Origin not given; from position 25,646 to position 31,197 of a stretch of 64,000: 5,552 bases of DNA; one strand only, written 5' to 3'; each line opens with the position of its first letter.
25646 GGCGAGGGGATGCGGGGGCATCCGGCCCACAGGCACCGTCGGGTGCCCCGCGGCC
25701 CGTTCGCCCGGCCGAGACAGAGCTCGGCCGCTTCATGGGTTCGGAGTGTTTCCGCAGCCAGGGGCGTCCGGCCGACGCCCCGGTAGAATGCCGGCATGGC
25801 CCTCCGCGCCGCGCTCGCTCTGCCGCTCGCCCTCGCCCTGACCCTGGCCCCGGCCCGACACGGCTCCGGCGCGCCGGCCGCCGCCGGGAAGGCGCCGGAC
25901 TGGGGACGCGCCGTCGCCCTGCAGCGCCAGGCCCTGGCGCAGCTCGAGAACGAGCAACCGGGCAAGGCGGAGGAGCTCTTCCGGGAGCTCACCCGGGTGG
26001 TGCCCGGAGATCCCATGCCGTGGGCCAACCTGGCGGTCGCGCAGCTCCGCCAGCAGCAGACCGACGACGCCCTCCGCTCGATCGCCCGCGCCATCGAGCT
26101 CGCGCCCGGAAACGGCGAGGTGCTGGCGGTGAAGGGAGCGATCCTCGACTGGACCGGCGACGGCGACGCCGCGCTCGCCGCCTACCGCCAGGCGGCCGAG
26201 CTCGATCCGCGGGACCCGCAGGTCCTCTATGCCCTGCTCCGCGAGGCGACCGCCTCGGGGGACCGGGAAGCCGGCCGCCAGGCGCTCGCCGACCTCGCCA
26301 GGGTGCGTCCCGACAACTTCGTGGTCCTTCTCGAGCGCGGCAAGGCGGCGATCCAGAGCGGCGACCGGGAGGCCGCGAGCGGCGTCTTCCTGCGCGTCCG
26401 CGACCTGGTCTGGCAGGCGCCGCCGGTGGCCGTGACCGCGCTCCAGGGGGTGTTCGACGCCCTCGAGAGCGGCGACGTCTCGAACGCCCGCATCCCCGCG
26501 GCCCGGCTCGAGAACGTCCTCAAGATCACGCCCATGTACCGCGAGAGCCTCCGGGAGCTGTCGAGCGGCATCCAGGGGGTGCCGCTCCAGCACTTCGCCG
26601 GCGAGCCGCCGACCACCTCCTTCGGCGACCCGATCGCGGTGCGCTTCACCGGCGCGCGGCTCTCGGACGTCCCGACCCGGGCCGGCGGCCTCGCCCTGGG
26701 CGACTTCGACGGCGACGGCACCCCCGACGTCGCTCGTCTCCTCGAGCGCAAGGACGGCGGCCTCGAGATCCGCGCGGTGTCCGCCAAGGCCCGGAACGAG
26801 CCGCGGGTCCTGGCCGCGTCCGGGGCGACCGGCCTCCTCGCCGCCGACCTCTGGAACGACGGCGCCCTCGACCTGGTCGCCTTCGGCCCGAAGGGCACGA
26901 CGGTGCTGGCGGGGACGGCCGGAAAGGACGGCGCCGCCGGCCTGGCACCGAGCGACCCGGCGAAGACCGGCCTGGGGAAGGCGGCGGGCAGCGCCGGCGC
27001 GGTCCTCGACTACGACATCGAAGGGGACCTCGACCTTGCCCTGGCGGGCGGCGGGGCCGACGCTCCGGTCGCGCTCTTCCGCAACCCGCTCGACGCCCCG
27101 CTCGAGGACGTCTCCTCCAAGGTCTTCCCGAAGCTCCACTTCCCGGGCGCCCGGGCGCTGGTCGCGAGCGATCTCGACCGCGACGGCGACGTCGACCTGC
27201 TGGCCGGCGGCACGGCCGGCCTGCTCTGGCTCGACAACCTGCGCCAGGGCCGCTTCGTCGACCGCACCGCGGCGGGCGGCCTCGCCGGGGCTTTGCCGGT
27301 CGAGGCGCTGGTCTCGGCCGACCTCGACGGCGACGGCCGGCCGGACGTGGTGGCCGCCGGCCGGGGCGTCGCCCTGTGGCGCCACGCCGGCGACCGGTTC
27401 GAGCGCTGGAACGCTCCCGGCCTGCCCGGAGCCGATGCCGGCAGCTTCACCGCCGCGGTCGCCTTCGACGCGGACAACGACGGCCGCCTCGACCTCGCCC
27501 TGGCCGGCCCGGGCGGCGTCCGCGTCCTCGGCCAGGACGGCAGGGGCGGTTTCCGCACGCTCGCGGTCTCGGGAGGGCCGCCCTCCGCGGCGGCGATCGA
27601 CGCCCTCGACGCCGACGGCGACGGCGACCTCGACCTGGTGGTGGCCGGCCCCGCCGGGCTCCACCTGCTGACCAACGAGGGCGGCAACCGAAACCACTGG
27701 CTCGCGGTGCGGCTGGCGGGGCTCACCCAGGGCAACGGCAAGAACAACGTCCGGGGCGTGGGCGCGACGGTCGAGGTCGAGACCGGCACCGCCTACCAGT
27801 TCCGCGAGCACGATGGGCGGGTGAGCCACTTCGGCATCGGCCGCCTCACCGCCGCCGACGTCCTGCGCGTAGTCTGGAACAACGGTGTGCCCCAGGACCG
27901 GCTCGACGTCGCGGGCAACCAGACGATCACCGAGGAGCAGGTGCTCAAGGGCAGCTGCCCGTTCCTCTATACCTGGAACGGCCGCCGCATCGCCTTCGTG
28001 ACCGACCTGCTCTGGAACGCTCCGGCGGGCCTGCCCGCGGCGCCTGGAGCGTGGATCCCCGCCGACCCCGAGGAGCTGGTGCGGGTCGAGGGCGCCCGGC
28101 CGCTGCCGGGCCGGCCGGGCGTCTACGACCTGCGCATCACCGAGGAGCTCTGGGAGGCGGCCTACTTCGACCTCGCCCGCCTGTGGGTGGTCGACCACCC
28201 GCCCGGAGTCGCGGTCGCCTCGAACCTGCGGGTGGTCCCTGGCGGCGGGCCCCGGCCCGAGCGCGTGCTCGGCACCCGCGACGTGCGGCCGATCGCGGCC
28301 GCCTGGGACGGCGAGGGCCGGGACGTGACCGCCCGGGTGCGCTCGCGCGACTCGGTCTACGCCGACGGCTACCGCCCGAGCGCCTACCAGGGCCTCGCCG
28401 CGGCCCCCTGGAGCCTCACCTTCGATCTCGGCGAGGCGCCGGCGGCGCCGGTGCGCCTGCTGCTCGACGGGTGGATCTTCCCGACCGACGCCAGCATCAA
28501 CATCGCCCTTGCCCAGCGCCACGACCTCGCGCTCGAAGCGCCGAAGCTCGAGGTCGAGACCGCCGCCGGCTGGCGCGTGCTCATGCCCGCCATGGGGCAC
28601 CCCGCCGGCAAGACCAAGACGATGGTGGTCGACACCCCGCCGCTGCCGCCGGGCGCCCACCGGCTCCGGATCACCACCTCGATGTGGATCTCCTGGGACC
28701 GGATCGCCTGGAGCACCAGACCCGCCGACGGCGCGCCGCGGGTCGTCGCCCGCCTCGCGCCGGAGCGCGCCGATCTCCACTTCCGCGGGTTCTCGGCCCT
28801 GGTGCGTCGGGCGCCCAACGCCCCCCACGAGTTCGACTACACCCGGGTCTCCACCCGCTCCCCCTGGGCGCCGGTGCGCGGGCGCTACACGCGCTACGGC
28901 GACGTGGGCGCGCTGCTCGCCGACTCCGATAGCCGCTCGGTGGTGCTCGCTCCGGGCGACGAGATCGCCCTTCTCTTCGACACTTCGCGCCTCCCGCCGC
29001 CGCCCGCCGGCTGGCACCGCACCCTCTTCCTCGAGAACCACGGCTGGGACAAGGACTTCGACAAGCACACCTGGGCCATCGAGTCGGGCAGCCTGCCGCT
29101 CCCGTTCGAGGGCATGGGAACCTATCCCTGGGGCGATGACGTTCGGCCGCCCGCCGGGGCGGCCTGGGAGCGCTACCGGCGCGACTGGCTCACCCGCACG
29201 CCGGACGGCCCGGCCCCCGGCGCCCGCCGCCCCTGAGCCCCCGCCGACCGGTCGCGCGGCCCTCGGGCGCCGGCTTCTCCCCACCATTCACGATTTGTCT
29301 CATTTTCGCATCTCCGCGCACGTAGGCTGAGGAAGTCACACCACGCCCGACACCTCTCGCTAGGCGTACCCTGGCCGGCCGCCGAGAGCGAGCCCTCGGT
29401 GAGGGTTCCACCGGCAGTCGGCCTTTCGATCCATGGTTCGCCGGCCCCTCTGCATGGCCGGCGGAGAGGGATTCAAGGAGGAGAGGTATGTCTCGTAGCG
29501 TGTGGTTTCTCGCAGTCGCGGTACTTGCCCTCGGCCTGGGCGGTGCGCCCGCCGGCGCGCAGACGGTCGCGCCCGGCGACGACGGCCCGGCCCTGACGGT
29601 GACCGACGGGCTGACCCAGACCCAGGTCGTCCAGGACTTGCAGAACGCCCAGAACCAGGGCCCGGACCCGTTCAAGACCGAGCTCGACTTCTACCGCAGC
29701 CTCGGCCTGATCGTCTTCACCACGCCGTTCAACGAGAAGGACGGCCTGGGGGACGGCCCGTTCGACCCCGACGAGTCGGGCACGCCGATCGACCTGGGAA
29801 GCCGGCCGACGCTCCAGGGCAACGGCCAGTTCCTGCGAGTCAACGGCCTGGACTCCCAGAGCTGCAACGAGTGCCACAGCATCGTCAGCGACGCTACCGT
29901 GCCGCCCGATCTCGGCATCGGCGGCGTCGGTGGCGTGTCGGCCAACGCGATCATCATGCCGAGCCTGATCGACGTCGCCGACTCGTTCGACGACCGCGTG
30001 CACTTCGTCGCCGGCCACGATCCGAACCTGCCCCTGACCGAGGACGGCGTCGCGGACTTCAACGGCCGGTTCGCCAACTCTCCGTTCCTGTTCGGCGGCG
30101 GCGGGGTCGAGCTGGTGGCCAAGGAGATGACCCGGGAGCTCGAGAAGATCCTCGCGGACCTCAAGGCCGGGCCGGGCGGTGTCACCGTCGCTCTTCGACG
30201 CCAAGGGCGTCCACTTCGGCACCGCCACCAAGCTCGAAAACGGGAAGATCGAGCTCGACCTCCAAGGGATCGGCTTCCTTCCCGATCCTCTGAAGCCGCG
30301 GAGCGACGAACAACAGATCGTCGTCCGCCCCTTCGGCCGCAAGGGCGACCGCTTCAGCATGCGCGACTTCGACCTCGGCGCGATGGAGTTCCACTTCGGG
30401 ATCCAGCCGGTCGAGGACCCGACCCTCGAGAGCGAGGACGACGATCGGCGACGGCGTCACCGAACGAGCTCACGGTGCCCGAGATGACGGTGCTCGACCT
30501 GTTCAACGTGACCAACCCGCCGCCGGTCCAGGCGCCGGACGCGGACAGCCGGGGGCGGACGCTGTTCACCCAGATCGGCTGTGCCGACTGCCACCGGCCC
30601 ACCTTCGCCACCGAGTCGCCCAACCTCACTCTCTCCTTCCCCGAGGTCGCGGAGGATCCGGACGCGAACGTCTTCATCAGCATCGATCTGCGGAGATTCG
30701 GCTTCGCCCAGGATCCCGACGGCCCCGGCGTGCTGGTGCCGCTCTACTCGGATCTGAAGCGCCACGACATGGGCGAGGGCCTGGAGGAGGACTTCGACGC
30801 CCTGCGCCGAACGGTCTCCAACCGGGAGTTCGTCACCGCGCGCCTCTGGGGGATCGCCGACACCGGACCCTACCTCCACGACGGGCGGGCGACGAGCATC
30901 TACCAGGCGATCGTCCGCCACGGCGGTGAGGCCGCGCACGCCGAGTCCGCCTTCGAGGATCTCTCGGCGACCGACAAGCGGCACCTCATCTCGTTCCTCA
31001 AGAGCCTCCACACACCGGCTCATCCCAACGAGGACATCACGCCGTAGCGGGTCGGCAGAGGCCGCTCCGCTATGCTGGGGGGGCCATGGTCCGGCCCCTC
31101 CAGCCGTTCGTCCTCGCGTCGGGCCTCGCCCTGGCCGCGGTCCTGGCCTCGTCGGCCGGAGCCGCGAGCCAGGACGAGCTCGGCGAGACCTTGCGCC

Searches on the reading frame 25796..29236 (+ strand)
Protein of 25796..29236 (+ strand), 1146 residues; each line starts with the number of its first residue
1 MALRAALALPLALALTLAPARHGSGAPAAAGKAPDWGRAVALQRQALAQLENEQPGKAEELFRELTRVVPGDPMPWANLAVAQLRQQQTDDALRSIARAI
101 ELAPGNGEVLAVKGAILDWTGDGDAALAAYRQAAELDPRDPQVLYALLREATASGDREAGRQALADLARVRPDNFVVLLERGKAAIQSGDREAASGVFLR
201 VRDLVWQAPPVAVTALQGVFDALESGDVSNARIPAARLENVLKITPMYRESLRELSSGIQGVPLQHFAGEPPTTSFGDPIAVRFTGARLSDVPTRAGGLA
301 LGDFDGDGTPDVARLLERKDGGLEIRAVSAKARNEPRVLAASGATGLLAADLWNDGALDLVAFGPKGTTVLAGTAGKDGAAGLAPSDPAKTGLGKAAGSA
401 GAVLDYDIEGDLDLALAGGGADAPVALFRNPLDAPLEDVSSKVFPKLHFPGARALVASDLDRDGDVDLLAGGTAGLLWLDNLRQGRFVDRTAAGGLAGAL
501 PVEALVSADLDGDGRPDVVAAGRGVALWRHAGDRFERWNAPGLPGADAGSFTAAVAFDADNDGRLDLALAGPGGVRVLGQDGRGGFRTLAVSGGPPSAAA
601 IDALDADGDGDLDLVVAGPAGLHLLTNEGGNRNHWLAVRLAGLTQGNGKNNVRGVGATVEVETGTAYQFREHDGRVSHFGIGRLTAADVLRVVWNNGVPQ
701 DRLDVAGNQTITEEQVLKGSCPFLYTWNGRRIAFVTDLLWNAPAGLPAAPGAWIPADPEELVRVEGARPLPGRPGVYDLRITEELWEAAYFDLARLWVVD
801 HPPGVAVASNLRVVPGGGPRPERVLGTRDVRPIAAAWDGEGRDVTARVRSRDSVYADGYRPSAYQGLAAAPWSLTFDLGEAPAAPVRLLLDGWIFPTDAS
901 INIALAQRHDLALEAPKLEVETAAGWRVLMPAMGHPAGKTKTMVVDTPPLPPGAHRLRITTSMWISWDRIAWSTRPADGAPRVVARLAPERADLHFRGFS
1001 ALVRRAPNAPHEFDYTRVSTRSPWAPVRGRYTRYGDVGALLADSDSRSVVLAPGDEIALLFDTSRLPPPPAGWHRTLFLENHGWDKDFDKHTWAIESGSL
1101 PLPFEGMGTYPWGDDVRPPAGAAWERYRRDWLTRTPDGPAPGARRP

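Call 15: search_protein_families(library=pfam, proteins=[window:25796-29236:+], max_evalue=0.00001)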
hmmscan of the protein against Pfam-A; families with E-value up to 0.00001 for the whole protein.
window:25796-29236:+ (1146 aa): 9 families
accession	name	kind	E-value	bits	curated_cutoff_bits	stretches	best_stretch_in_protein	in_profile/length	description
PF13517.12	FG-GAP_3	-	2.7e-27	95.6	26.9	3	509-568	1-60/61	FG-GAP-like repeat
PF07719.23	TPR_2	-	1.8e-12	46.8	27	0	76-106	4-34/34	Tetratricopeptide repeat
PF14559.12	TPR_19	-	4.2e-10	40.3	25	0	50-115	2-67/68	Tetratricopeptide repeat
PF13428.12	TPR_14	-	4.5e-10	39.6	23.5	0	114-148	8-42/44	Tetratricopeptide repeat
PF13432.12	TPR_16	-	8.4e-10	39.3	32.7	0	45-106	3-64/65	Tetratricopeptide repeat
PF00515.34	TPR_1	-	1.1e-09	38.1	27.8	0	76-106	4-34/34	Tetratricopeptide repeat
PF23914.1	TPR_CcmH_CycH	-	1.7e-08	34.9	42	0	120-205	63-151/158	Cytochrome c-type biogenesis protein H TPR domain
PF13431.12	TPR_17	-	1.5e-07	31.6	24.4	0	62-93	2-33/34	Tetratricopeptide repeat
PF07593.17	UnbV_ASPIC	-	4.8e-06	26.8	23.4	0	654-712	1-68/68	ASPIC and UnbV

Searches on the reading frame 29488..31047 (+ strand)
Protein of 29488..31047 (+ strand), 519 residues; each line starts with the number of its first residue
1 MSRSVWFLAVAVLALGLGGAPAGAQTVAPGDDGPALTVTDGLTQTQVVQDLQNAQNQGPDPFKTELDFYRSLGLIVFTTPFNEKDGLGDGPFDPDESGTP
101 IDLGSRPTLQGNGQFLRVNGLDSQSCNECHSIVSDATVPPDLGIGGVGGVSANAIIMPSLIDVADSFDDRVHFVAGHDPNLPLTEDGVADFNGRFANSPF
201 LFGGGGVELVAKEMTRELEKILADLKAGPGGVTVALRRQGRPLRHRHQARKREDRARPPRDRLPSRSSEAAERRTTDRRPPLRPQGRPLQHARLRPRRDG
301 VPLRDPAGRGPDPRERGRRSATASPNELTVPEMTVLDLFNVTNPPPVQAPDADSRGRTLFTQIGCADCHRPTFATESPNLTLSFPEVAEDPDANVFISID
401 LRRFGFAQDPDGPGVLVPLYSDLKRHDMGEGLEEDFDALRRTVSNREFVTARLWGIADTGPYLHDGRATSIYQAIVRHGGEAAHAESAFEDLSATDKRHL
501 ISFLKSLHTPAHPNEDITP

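Call 15: search_protein_families(library=pfam, proteins=[window:29488-31047:+], max_evalue=0.00001)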
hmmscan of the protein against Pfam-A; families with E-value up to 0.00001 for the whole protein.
window:29488-31047:+ (519 aa): 1 family
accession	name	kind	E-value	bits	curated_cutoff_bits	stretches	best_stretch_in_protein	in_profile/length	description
PF06537.16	DHOR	-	1.6e-18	66.9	22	1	420-507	408-499/499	Di-haem oxidoreductase, putative peroxidase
